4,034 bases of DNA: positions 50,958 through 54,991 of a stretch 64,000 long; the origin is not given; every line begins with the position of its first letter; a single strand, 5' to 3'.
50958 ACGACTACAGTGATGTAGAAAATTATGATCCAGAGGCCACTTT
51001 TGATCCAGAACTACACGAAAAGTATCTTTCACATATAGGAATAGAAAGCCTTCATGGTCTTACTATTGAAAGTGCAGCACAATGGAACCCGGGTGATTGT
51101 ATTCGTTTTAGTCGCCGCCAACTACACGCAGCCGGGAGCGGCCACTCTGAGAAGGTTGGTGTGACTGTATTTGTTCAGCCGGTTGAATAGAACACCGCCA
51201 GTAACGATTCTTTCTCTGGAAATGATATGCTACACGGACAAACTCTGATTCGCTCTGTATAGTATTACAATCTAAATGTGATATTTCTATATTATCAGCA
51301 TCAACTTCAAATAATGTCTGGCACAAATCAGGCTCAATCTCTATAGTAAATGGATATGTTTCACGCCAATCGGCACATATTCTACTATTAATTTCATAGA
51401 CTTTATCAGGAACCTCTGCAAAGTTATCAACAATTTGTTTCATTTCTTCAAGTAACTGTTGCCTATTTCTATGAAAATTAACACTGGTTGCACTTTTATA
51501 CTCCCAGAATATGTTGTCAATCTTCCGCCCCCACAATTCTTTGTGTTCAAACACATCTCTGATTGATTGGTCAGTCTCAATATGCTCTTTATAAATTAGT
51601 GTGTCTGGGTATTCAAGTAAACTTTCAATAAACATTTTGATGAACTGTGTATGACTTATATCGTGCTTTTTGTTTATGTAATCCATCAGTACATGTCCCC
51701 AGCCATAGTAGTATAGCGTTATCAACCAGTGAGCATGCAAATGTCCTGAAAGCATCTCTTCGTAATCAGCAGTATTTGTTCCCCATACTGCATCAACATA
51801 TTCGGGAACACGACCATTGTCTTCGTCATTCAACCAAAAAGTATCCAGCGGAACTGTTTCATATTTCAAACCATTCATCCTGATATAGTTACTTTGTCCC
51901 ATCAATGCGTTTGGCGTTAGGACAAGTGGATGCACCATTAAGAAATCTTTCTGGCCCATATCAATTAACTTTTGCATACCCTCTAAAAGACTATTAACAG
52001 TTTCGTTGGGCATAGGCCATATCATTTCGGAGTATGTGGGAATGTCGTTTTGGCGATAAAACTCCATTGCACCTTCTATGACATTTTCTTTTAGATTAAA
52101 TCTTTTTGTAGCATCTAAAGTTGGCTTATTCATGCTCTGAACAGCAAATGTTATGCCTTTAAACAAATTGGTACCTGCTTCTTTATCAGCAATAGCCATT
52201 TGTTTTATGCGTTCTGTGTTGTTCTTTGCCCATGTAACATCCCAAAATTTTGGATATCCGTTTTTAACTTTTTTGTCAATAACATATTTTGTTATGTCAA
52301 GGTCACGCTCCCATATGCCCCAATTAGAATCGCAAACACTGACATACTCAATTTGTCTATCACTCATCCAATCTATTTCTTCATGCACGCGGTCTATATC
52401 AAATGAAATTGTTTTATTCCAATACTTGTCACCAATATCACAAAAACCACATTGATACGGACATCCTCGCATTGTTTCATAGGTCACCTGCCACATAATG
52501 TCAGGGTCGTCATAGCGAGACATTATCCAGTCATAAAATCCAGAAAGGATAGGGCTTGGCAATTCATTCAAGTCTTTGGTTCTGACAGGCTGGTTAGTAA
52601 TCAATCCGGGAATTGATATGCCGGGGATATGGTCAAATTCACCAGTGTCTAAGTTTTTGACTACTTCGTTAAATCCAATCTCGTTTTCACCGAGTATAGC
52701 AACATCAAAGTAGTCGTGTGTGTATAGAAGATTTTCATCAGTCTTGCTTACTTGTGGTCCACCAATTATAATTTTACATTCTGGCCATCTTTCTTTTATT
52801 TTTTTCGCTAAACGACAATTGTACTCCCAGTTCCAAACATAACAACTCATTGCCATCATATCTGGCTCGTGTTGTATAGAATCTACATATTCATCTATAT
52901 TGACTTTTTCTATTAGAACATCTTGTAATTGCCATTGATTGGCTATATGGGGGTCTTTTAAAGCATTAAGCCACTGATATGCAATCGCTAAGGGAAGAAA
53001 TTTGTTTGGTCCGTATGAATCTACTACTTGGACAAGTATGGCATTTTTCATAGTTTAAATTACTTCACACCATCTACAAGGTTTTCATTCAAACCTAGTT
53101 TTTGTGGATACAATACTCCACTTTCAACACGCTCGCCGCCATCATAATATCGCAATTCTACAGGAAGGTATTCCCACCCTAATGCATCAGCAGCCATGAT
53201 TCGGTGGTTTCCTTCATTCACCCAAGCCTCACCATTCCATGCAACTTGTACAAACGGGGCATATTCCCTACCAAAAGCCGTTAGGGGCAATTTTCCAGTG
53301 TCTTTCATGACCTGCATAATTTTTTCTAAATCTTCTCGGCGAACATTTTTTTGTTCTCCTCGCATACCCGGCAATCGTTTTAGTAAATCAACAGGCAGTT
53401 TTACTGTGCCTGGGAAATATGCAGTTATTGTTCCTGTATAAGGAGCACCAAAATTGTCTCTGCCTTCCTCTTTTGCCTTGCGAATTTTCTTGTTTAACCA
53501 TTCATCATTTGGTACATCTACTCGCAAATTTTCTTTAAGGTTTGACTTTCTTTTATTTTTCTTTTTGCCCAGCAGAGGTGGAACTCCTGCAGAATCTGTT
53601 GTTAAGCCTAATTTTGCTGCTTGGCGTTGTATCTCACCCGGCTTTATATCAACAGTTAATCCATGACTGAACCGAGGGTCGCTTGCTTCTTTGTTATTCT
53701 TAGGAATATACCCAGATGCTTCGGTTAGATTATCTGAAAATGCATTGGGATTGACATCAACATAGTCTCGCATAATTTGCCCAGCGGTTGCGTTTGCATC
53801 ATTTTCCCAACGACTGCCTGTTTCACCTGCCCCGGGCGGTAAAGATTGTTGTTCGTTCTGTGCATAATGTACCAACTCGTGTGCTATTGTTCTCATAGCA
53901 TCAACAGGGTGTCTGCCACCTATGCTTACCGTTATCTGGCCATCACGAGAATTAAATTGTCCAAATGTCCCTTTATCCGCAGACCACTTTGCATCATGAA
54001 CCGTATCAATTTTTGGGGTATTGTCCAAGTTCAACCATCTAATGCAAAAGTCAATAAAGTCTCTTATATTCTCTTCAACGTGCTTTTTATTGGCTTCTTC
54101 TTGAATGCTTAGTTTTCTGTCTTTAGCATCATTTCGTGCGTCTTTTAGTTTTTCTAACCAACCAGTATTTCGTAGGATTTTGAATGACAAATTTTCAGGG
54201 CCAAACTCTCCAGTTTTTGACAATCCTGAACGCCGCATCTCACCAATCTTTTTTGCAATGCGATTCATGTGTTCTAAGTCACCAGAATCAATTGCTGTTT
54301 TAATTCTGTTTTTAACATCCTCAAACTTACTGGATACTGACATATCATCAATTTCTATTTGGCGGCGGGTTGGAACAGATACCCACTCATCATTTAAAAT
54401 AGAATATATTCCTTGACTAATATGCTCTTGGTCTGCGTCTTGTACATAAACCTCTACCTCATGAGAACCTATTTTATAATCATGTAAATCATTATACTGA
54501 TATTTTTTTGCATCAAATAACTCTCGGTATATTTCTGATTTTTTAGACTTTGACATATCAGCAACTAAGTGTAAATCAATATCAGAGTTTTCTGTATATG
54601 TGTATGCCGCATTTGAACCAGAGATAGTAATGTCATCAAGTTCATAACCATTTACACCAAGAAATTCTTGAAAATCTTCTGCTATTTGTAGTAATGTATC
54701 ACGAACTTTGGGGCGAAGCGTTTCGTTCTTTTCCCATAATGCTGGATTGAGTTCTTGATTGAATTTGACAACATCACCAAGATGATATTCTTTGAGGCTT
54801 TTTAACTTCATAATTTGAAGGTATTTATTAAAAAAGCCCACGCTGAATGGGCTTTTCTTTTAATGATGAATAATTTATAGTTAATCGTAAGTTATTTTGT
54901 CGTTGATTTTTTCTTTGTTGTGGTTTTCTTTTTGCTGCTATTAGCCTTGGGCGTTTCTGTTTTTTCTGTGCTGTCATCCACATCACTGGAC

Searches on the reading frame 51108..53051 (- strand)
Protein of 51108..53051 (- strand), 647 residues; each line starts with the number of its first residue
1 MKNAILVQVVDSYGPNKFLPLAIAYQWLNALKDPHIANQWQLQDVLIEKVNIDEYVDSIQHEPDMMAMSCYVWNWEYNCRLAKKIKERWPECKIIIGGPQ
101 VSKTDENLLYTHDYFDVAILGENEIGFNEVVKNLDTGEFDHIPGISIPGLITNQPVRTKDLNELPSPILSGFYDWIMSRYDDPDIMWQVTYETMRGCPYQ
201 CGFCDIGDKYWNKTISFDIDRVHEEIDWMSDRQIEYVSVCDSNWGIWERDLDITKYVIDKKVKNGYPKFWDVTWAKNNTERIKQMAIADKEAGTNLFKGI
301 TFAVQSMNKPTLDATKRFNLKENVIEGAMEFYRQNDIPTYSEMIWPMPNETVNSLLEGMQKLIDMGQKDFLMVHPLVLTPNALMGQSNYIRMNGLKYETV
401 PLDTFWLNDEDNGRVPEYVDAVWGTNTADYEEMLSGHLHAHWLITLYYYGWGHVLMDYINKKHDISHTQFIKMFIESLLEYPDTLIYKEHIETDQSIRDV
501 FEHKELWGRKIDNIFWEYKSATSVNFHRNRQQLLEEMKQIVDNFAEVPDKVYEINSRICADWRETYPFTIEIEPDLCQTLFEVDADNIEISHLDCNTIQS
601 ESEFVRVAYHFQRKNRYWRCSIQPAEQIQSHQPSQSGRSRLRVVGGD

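Call 10: search_protein_families(library=phrogs, proteins=[window:51108-53051:-])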
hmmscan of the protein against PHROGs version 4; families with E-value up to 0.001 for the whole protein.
window:51108-53051:- (647 aa): 0 families

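Call 29: search_protein_families(library=pfam, proteins=[window:51108-53051:-])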
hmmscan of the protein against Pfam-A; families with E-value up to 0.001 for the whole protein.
window:51108-53051:- (647 aa): 2 families
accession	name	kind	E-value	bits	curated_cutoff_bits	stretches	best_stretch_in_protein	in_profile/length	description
PF02310.24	B12-binding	-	3.7e-09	36.9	32.1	1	53-130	41-120/121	B12 binding domain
PF04055.27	Radical_SAM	-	1.6e-08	35.4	29.5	1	191-357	1-161/166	Radical SAM superfamily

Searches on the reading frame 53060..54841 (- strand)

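Call 10: search_protein_families(library=phrogs, proteins=[window:53060-54841:-])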
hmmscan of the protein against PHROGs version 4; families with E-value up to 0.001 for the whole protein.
window:53060-54841:- (593 aa): 1 family
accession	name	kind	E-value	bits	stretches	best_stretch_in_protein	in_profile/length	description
phrog_36119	-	unknown function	2.5e-43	149.2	1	25-245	19-246/247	-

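Call 29: search_protein_families(library=pfam, proteins=[window:53060-54841:-])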
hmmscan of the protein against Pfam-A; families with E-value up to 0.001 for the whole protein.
window:53060-54841:- (593 aa): 0 families
